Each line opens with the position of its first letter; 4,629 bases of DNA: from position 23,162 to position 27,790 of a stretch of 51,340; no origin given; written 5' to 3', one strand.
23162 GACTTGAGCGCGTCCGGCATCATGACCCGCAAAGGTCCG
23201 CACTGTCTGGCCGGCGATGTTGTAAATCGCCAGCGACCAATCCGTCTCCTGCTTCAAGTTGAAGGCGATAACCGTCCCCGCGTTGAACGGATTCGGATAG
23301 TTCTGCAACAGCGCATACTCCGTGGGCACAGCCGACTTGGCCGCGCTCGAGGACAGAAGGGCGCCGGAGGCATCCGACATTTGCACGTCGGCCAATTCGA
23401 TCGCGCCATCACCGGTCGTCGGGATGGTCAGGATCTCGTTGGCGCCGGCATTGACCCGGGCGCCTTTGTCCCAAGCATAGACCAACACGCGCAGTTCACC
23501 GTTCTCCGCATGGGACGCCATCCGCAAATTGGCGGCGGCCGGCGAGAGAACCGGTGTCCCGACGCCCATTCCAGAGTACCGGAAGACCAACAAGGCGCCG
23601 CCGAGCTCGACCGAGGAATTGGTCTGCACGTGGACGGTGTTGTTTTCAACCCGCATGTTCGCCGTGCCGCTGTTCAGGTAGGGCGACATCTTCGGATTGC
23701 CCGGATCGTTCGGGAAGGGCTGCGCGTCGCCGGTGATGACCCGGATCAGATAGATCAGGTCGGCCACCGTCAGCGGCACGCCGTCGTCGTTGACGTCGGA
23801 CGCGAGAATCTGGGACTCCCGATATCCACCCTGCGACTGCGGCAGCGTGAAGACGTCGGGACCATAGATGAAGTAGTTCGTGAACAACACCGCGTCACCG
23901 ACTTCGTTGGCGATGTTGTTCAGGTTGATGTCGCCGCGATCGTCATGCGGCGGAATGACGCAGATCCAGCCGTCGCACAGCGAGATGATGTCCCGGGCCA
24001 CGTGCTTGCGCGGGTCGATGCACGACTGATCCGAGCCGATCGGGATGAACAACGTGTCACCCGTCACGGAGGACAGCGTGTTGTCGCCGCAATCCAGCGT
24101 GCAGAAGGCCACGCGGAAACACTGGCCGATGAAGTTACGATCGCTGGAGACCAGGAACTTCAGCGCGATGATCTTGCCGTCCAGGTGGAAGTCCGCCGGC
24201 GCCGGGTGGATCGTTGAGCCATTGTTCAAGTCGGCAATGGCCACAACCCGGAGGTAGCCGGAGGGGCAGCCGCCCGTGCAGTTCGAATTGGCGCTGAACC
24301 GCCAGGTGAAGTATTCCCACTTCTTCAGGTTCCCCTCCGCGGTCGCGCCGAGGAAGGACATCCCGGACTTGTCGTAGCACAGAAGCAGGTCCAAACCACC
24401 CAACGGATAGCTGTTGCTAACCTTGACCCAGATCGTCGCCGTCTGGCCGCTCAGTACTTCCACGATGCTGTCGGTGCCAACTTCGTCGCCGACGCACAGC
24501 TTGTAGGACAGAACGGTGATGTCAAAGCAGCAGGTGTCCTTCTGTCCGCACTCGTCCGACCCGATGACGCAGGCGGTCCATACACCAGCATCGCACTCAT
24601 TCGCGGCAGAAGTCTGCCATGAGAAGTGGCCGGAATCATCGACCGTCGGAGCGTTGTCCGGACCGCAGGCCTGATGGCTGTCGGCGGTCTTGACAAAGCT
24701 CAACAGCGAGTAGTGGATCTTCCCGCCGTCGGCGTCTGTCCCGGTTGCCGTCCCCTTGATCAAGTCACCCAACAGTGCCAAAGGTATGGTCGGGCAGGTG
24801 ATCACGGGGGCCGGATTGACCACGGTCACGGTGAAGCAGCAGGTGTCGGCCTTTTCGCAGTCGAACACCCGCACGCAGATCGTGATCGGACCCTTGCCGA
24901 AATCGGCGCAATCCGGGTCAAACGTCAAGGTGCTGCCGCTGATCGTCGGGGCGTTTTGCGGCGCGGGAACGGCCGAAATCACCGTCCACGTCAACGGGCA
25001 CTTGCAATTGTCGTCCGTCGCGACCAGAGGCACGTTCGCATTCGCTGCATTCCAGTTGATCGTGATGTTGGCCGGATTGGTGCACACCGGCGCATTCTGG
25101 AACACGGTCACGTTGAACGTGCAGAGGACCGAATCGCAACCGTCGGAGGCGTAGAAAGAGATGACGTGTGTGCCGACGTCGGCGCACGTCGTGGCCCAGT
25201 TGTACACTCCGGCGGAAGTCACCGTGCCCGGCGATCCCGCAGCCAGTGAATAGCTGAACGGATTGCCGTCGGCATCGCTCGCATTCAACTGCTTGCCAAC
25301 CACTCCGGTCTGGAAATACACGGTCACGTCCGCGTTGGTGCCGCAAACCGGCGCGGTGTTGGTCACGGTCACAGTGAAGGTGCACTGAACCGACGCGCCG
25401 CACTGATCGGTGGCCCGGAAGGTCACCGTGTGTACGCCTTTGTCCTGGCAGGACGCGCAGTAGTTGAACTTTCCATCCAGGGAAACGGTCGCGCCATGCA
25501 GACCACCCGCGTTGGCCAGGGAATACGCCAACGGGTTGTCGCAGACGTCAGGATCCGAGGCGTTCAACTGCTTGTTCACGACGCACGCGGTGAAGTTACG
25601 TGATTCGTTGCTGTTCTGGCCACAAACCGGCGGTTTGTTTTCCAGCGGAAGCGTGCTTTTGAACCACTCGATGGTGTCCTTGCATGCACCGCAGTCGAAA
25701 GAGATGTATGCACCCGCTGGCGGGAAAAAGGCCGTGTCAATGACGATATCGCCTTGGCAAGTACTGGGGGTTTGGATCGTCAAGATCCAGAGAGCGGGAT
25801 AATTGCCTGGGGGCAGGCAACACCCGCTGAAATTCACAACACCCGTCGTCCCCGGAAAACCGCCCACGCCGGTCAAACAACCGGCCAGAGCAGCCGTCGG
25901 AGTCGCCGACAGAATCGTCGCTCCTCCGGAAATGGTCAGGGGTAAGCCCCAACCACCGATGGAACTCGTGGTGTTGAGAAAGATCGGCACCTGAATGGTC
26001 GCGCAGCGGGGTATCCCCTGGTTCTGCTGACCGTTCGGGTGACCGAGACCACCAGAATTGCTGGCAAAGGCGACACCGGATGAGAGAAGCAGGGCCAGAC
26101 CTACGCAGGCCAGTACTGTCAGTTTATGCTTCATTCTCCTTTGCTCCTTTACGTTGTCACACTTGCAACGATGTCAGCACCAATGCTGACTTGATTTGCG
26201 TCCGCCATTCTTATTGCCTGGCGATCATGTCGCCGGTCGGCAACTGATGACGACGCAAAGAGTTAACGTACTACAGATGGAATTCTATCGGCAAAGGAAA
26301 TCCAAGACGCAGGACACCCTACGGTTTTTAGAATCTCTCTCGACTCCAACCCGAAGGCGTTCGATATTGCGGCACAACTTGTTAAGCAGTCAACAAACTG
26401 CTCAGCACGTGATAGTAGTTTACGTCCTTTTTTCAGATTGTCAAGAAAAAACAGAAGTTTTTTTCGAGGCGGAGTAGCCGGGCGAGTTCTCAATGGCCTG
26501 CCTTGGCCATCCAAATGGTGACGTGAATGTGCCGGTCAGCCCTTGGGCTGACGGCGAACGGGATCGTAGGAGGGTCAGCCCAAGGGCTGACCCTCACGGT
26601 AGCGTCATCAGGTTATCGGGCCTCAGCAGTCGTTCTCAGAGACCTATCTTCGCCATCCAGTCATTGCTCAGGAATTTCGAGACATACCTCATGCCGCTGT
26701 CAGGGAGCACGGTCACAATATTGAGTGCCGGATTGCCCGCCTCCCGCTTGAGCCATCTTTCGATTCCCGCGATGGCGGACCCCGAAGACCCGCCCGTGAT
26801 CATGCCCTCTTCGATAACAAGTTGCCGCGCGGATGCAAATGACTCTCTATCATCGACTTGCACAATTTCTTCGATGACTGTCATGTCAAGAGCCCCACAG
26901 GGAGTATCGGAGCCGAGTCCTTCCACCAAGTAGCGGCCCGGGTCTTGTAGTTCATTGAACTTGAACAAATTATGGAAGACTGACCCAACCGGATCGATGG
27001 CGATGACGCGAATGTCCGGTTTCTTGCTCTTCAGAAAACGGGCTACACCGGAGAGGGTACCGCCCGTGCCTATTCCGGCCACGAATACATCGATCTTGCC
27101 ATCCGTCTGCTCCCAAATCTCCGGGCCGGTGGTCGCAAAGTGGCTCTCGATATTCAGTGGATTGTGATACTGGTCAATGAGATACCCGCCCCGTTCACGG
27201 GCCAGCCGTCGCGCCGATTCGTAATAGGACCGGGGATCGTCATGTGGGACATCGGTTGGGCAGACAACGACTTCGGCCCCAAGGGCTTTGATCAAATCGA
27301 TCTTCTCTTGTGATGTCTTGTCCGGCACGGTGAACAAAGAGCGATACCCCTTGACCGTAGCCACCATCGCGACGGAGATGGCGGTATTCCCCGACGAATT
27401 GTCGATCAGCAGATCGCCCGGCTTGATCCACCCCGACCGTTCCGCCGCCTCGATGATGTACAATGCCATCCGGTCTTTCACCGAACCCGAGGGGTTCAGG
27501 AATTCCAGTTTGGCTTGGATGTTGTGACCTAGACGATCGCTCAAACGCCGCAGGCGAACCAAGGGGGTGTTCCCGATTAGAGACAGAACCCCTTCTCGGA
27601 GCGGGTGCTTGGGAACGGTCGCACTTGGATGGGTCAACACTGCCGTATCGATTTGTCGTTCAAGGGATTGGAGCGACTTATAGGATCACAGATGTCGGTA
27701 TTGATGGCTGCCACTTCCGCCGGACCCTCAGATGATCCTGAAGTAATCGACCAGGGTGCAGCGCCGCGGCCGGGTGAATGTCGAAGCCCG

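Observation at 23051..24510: Two giant proteins share a C-terminal cassette of cohesin-like, dockerin-like and T9SS sorting modules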

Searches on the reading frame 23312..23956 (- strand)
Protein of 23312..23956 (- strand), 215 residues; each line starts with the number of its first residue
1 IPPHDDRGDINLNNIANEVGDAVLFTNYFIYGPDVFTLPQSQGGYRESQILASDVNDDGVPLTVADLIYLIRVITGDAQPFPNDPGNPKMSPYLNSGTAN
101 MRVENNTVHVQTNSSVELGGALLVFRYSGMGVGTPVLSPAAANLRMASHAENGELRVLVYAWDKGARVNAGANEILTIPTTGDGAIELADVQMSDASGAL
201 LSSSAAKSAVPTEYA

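Call 52: predict_structure(alignment_id=A3)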
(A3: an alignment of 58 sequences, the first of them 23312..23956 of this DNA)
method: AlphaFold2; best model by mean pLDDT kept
length: 215 residues; sequences in the alignment: 58
mean_pLDDT: 89.6   pTM: 0.86
mean pLDDT of the five models: 89.6, 88.6, 85.3, 85.1, 78.6
residues with pLDDT >= 90: 155; 70-90: 32; 50-70: 24; < 50: 4
segments of 3 or more residues with pLDDT < 50: none
pLDDT, mean of each block of 10 residues (from residue 1): 70 92 95 77 74 92 96 94 73 93 97 98 98 98 98 98 94 98 96 96 69 60
secondary structure, 60 per line:
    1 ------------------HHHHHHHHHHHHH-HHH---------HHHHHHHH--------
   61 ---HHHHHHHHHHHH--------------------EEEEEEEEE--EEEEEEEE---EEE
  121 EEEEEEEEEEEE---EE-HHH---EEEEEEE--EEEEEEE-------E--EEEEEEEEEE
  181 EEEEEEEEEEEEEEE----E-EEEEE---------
elements in order: H19-31 H45-52 H64-75 E96-104 E107-114 E118-132 E145-151 E154-160 E171-195 E202-206

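Call 54: fold_search(model_id=the predicted structure, library=pdb)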
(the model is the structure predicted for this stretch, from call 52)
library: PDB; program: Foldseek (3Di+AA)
matches with E <= 10: 1306; with E <= 0.001: 49
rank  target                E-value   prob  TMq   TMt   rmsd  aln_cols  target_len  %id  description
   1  2xdh                  9.5e-07  1.00  0.44  0.66   3.4       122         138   13  Non-cellulosomal cohesin from the hyperthermophilic archaeon Archaeoglobus fulgidus (released 2010-05-26)
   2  6kgc_A                6.1e-06  1.00  0.44  0.64   3.2       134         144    9  Crystal structure of CaDoc0917(R49D)-CaCohA2 complex at pH 5.4 (released 2020-07-08)
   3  6kgd_A                7.3e-06  1.00  0.44  0.63   3.3       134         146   10  Crystal structure of CaDoc0917(R49D)-CaCohA2 complex at pH 8.0 (released 2020-07-08)
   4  1g1k_A                9.2e-06  1.00  0.42  0.60   3.6       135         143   15  COHESIN MODULE FROM THE CELLULOSOME OF CLOSTRIDIUM CELLULOLYTICUM (released 2000-11-22)
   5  2vn5_A                1.2e-05  1.00  0.42  0.61   3.9       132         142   14  The Clostridium cellulolyticum dockerin displays a dual binding mode for its cohesin partner (released 2008-05-20)
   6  4dh2_C                1.2e-05  1.00  0.42  0.56   5.2       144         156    7  Crystal structure of Coh-OlpC(Cthe_0452)-Doc435(Cthe_0435) complex: A novel type I Cohesin-Dockerin complex from Clost (released 2012-11-28)
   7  2jh2_B                1.3e-05  1.00  0.36  0.53   4.5       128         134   12  X-ray crystal structure of a cohesin-like module from Clostridium perfringens (released 2007-11-06)
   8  6kgf_A                1.5e-05  1.00  0.42  0.62   3.8       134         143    9  Crystal structure of CaDoc0917(R16D)-CaCohA2 complex at pH 8.2 (released 2020-07-08)
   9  4ums                  1.9e-05  1.00  0.40  0.54   7.9       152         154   12  The crystal structure of the seventh ScaB type I cohesin from Pseudobacteroides cellulosolvens (released 2015-05-06)
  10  6kgf_C                2.0e-05  1.00  0.43  0.61   3.7       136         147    8  Crystal structure of CaDoc0917(R16D)-CaCohA2 complex at pH 8.2 (released 2020-07-08)
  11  2vn6_A                2.1e-05  1.00  0.43  0.59   6.3       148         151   14  The Clostridium cellulolyticum dockerin displays a dual binding mode for its cohesin partner (released 2008-05-13)
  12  2jh2_A                2.5e-05  1.00  0.38  0.56   3.9       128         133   13  X-ray crystal structure of a cohesin-like module from Clostridium perfringens (released 2007-11-06)
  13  5k39_A                3.8e-05  1.00  0.38  0.47   5.4       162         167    9  THE TYPE II COHESIN DOCKERIN COMPLEX FROM CLOSTRIDIUM THERMOCELLUM (released 2017-03-29)
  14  2jh2_C                3.8e-05  1.00  0.36  0.55   4.3       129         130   12  X-ray crystal structure of a cohesin-like module from Clostridium perfringens (released 2007-11-06)
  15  2ccl_A                4.0e-05  1.00  0.42  0.58   5.5       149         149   15  THE S45A, T46A MUTANT OF THE TYPE I COHESIN-DOCKERIN COMPLEX FROM THE CELLULOSOME OF CLOSTRIDIUM THERMOCELLUM (released 2007-02-13)
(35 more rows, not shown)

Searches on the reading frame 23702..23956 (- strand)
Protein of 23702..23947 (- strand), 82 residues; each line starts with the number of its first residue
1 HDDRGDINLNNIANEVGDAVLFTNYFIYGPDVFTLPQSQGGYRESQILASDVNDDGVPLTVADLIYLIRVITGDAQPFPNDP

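Call 10: search_protein_families(library=pfam, proteins=[window:23702-23947:-], max_evalue=10)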
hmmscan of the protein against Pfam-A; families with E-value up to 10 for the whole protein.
seq(82 aa): 0 families

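Call 42: search_solved_structures(query=A2, max_evalue=10, show_alignments=3)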
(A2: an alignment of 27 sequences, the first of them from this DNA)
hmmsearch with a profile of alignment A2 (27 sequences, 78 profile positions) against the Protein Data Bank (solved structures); distinct sequences matched with E-value up to 10: 4.
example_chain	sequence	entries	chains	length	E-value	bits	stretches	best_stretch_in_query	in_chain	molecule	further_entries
3ul4_B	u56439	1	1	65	0.019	18.2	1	7-58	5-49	Cellulosome enzyme, dockerin type I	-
4fl4_A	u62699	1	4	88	0.098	15.9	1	7-69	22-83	Glycoside hydrolase family 9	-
3oft_A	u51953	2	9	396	0.94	12.8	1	43-70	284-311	Cytochrome P450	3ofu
4dh2_B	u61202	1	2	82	1.8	11.8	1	8-57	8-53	Dockerin type 1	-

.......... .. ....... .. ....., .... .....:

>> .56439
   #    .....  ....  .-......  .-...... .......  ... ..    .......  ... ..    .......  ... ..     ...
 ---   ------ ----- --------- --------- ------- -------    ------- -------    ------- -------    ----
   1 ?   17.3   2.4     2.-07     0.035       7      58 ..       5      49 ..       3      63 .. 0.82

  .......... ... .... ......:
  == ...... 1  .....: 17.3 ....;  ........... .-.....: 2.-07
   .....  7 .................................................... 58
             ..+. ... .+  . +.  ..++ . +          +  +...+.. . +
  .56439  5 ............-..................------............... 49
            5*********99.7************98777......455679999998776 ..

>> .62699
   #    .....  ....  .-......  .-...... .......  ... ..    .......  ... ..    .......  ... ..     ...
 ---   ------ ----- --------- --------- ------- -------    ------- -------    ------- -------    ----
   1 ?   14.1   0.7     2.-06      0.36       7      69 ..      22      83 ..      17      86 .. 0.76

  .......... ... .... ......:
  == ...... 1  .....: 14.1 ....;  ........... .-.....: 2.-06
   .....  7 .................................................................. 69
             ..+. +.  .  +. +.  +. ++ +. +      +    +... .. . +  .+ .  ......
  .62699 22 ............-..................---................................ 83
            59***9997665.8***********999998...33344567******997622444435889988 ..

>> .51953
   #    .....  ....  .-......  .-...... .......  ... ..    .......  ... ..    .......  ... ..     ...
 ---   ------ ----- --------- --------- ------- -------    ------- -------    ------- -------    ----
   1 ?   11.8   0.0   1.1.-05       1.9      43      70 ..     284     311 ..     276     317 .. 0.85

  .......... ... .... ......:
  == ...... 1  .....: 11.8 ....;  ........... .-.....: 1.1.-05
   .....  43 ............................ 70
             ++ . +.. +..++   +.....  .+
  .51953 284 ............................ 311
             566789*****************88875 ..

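Call 43: search_protein_families(library=pfam, alignment_id=A2, max_evalue=10)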
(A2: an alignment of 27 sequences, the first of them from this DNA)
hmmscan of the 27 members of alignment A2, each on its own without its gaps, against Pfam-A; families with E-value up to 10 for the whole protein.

A. member 1, seq(83 aa): 0 families

B. families by the number of members that match (of 27 scanned): 8 families
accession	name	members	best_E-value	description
PF00404.24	Dockerin_1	14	0.00031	Dockerin type I domain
PF02419.22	PsbL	2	0.15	PsbL protein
PF06200.19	tify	1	0.016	tify domain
PF09458.16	H_lectin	1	0.027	H-type lectin domain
PF19638.4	DUF6141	1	0.093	Family of unknown function (DUF6141)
PF03827.18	Orexin_rec2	1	0.21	Orexin receptor type 2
PF21776.2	TetR_C_44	1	0.28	TetR/AcrR family transcriptional repressors, C-terminal domain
PF01503.22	PRA-PH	1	0.3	Phosphoribosyl-ATP pyrophosphohydrolase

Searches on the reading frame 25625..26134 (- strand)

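Call 10: search_protein_families(library=pfam, proteins=[window:25625-26134:-], max_evalue=10)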
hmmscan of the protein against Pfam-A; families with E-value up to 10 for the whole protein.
seq(170 aa): 1 family
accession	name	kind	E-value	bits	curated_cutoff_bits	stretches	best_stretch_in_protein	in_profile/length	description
PF14880.11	COX14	-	0.12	12.6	25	1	3-23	14-34/59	Cytochrome oxidase c assembly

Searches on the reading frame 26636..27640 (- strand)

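Call 25: search_protein_families(library=pfam, proteins=[window:26636-27640:-], max_evalue=0.01)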
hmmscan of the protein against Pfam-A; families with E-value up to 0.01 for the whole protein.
window:26636-27640:- (334 aa): 1 family
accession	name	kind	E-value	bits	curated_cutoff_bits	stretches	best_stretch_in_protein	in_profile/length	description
PF00291.31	PALP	-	2.9e-79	266.9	35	1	20-314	3-295/295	Pyridoxal-phosphate dependent enzyme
